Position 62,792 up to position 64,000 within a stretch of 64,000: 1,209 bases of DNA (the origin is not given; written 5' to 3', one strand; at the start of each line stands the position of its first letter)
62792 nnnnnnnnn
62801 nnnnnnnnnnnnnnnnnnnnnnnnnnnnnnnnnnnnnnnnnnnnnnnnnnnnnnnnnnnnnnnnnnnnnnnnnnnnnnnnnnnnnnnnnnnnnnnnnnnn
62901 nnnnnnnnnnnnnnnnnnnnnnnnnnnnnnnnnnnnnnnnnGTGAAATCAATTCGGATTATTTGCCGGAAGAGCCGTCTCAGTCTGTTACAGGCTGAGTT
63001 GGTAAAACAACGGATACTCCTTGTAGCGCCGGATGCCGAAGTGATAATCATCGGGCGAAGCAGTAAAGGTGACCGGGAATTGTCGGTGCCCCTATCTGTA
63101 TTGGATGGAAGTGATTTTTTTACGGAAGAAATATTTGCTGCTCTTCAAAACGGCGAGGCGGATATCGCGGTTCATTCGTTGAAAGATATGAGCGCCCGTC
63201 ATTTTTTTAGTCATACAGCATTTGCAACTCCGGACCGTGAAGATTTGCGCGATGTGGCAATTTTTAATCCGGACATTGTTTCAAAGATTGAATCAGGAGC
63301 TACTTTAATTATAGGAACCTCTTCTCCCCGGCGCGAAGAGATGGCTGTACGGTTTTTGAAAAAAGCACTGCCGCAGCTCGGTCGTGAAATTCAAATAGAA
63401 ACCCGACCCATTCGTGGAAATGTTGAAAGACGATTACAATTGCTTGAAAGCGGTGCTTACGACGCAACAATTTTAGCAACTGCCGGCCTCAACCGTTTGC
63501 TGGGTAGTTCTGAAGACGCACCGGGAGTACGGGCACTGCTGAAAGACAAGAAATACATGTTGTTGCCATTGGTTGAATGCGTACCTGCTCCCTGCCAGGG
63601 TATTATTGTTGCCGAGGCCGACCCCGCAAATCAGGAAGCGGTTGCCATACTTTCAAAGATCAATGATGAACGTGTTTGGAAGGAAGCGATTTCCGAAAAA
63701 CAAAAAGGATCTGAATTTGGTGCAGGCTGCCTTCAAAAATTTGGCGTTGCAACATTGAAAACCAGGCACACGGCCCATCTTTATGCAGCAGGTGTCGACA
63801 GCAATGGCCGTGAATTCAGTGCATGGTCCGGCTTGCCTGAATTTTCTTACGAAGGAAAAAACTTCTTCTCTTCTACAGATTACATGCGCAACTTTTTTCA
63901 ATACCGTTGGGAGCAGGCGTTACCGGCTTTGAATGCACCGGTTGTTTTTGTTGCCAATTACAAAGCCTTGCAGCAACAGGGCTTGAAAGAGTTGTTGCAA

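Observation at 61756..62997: Shemin-pathway 5-aminolevulinate synthase in a Bacteroidota genome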

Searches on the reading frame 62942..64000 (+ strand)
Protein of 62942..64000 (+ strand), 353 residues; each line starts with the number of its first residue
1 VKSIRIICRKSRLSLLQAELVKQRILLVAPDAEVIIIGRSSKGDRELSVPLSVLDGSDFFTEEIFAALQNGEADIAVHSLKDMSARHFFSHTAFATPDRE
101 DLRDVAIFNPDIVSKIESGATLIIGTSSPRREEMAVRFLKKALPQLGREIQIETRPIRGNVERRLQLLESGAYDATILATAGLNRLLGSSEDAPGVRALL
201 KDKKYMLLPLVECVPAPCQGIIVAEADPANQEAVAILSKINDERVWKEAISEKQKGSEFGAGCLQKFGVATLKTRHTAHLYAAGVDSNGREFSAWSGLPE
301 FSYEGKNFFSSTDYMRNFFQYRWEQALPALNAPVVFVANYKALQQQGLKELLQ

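Call 29: search_protein_families(library=ncbifam, proteins=[window:62942-64000:+], max_evalue=1e-10)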
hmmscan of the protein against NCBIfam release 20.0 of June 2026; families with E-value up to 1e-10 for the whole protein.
window:62942-64000:+ (353 aa): 2 families
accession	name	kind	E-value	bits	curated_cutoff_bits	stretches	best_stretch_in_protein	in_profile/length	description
TIGR00212.1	hemC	equivalog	1.5e-50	171.9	164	1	4-291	1-265/293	hydroxymethylbilane synthase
NF002202.0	PRK01066.1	equivalog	1.4e-24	86.7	251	1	2-186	19-190/241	hydroxymethylbilane synthase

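Call 44: find_homologous_proteins(query=window:62942-64000:+, max_evalue=1e-10)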
Query window:62942-64000:+ (353 aa): 4195 proteins with E <= 1e-10 among 8000 candidates; the best 120 are listed.
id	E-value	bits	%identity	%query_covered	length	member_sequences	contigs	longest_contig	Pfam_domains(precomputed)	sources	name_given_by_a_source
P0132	3.8e-227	771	99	100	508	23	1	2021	PF01379.26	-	-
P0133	1.3e-218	742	95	100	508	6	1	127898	PF01379.26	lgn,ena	-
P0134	4.4e-169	580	75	100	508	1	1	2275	PF01379.26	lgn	-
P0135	4.6e-145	501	66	99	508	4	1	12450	PF01379.26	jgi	jgi:hydroxymethylbilane synthase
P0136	1.0e-142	493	66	100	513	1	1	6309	PF01379.26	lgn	-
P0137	1.3e-142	493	65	100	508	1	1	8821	PF01379.26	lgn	-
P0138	1.5e-142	493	64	100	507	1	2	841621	PF01379.26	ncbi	-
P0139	4.8e-142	491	65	100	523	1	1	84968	PF01379.26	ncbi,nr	ncbi:MAG: hypothetical protein KGP35_03235 [Bacteroidetes bacterium]|nr:hypothetical protein [Bacter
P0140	6.5e-142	490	66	98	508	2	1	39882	PF01379.26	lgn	-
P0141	9.9e-142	490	64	97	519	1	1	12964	PF01379.26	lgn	-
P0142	1.0e-141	490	64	100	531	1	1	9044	PF01379.26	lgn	-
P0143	1.9e-141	489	65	99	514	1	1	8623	PF01379.26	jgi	jgi:hydroxymethylbilane synthase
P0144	3.3e-141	488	64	100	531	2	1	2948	PF01379.26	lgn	-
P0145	3.7e-141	488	65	100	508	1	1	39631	PF01379.26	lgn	-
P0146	1.0e-140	486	65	98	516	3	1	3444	PF01379.26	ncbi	-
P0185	9.1e-133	460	61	100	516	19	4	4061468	PF01379.26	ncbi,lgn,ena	ncbi:MAG: hypothetical protein HEQ40_00165 [Lacibacter sp.]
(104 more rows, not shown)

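Call 51: find_encoding_contigs(protein=P0185, flank=10000, max_places=2)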
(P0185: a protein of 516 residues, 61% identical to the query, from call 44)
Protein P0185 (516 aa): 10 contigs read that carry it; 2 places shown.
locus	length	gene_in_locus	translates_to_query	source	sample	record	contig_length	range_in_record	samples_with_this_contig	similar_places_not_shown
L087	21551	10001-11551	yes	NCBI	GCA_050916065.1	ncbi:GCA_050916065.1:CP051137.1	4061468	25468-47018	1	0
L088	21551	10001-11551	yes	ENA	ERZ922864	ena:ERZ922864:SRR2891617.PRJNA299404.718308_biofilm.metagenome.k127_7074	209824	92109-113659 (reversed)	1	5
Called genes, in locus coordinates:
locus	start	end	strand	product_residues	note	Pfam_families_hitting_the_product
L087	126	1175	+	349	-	PF00561:Abhydrolase_1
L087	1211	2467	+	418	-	PF03447:NAD_binding_3, PF00742:Homoserine_dh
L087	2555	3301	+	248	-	PF01507:PAPS_reduct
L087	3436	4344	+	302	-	PF01507:PAPS_reduct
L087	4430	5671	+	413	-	PF00009:GTP_EFTU, PF01926:MMR_HSR1 (faint), PF22594:GTP-eEF1A_C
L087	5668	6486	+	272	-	PF00590:TP_methylase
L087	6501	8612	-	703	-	PF03460:NIR_SIR_ferr, PF01077:NIR_SIR, PF03460:NIR_SIR_ferr, PF01077:NIR_SIR, PF05168:HEPN (weak)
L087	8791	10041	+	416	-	PF00155:Aminotran_1_2, PF00266:Aminotran_5 (weak)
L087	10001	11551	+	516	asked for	PF01379:Porphobil_deam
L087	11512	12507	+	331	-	PF00490:ALAD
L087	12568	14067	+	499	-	PF13241:NAD_binding_7, PF14824:Sirohm_synth_M, PF01925:TauE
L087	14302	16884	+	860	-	PF13620:CarboxypepD_reg (weak), PF13715:CarbopepD_reg_2, PF07715:Plug, PF00593:TonB_dep_Rec_b-barrel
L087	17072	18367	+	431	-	PF03601:Cons_hypoth698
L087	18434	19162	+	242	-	PF10677:DUF2490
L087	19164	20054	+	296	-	PF00248:Aldo_ket_red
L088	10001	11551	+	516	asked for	PF01379:Porphobil_deam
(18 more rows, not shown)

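Call 61: predict_structure(alignment_id=A1)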
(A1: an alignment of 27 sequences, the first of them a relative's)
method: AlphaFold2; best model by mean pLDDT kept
length: 508 residues; sequences in the alignment: 27
mean_pLDDT: 88.5   pTM: 0.88
mean pLDDT of the five models: 88.5, 86.5, 83.0, 78.9, 71.0
residues with pLDDT >= 90: 324; 70-90: 147; 50-70: 30; < 50: 7
segments of 3 or more residues with pLDDT < 50: 504-508
pLDDT, mean of each block of 10 residues (from residue 1): 89 92 97 93 56 57 87 93 85 94 94 94 83 85 90 87 92 94 93 95 95 85 95 97 94 85 72 84 84 87 79 88 92 95 94 95 95 94 83 91 94 93 95 90 93 92 92 90 93 88 50
secondary structure, 60 per line:
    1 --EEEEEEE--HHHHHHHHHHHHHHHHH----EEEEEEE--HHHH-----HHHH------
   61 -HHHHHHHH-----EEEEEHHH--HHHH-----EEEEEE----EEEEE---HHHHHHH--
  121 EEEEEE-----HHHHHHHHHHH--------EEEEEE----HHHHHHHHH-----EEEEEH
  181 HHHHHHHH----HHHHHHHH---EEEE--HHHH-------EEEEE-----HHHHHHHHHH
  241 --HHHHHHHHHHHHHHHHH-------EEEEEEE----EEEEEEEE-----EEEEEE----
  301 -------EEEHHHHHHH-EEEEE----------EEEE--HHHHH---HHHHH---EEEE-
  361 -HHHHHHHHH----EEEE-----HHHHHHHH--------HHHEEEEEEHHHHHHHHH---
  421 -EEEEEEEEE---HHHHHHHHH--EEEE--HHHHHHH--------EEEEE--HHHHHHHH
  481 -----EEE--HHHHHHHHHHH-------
elements in order: E3-9 H12-28 E33-39 H42-45 H51-54 H62-69 E75-79 H85-88 E94-99 E104-108 H112-118 E121-126 H132-142 E151-156 H161-169 E175-179 H180-188 H193-200 E204-207 H210-213 E221-225 H231-240 H243-259 E267-273 E278-285 E291-296 E308-310 H311-317 E319-323 E334-337 H340-344 H348-352 E356-359 H362-370 E375-378 H384-391 E403-408 H409-417 E422-430 H434-442 E445-448 H451-457 E466-470 H473-480 E486-488 H491-501

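Call 64: fold_search(model_id=the predicted structure, library=pdb)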
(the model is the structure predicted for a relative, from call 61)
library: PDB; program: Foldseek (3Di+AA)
matches with E <= 10: 1415; with E <= 0.001: 580
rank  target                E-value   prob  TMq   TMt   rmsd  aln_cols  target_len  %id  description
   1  7ccy_C                7.9e-19  1.00  0.47  0.71   3.7       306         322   27  Crystal structure of the 2-iodoporphobilinogen-bound holo form of human hydroxymethylbilane synthase (released 2021-03-17)
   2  1pda                  1.8e-18  1.00  0.45  0.75   4.3       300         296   27  STRUCTURE OF PORPHOBILINOGEN DEAMINASE REVEALS A FLEXIBLE MULTIDOMAIN POLYMERASE WITH A SINGLE CATALYTIC SITE (released 1993-10-31)
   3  8pnd_A                1.9e-18  1.00  0.44  0.66   4.4       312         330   25  The ES3 intermediate of hydroxymethylbilane synthase R167Q variant (released 2023-11-01)
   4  7aaj_B                2.1e-18  1.00  0.44  0.67   4.2       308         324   25  Human porphobilinogen deaminase in complex with cofactor (released 2021-02-17)
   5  7aak_A                2.2e-18  1.00  0.46  0.65   4.7       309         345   27  Human porphobilinogen deaminase R173W mutant crystallized in the ES2 intermediate state (released 2021-02-17)
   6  7ccx_A                2.3e-18  1.00  0.45  0.69   3.8       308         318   25  Crystal structure of the holo form of human hydroxymethylbilane synthase (released 2021-03-17)
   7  7ccy_A                3.8e-18  1.00  0.45  0.69   3.8       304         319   25  Crystal structure of the 2-iodoporphobilinogen-bound holo form of human hydroxymethylbilane synthase (released 2021-03-17)
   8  5m6r_A                3.8e-18  1.00  0.45  0.65   4.5       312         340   27  Human porphobilinogen deaminase in complex with reaction intermediate (released 2017-11-15)
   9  1ah5                  5.4e-18  1.00  0.45  0.74   4.0       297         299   28  REDUCED FORM SELENOMETHIONINE-LABELLED HYDROXYMETHYLBILANE SYNTHASE DETERMINED BY MAD (released 1997-10-15)
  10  7aaj_A                6.1e-18  1.00  0.45  0.68   3.8       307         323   25  Human porphobilinogen deaminase in complex with cofactor (released 2021-02-17)
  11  7ccx_C                7.7e-18  1.00  0.44  0.69   4.0       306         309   25  Crystal structure of the holo form of human hydroxymethylbilane synthase (released 2021-03-17)
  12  7aak_B                1.2e-17  1.00  0.43  0.65   4.9       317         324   24  Human porphobilinogen deaminase R173W mutant crystallized in the ES2 intermediate state (released 2021-02-17)
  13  2ypn                  1.4e-17  1.00  0.43  0.72   4.5       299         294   27  Hydroxymethylbilane synthase (released 1999-02-02)
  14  3eq1_A                1.4e-17  1.00  0.44  0.69   3.7       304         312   25  The Crystal Structure of Human Porphobilinogen Deaminase at 2.8A resolution (released 2009-03-03)
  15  7ccz_B                1.8e-17  1.00  0.43  0.66   4.3       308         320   25  Crystal structure of the ES2 intermediate form of human hydroxymethylbilane synthase (released 2021-03-17)
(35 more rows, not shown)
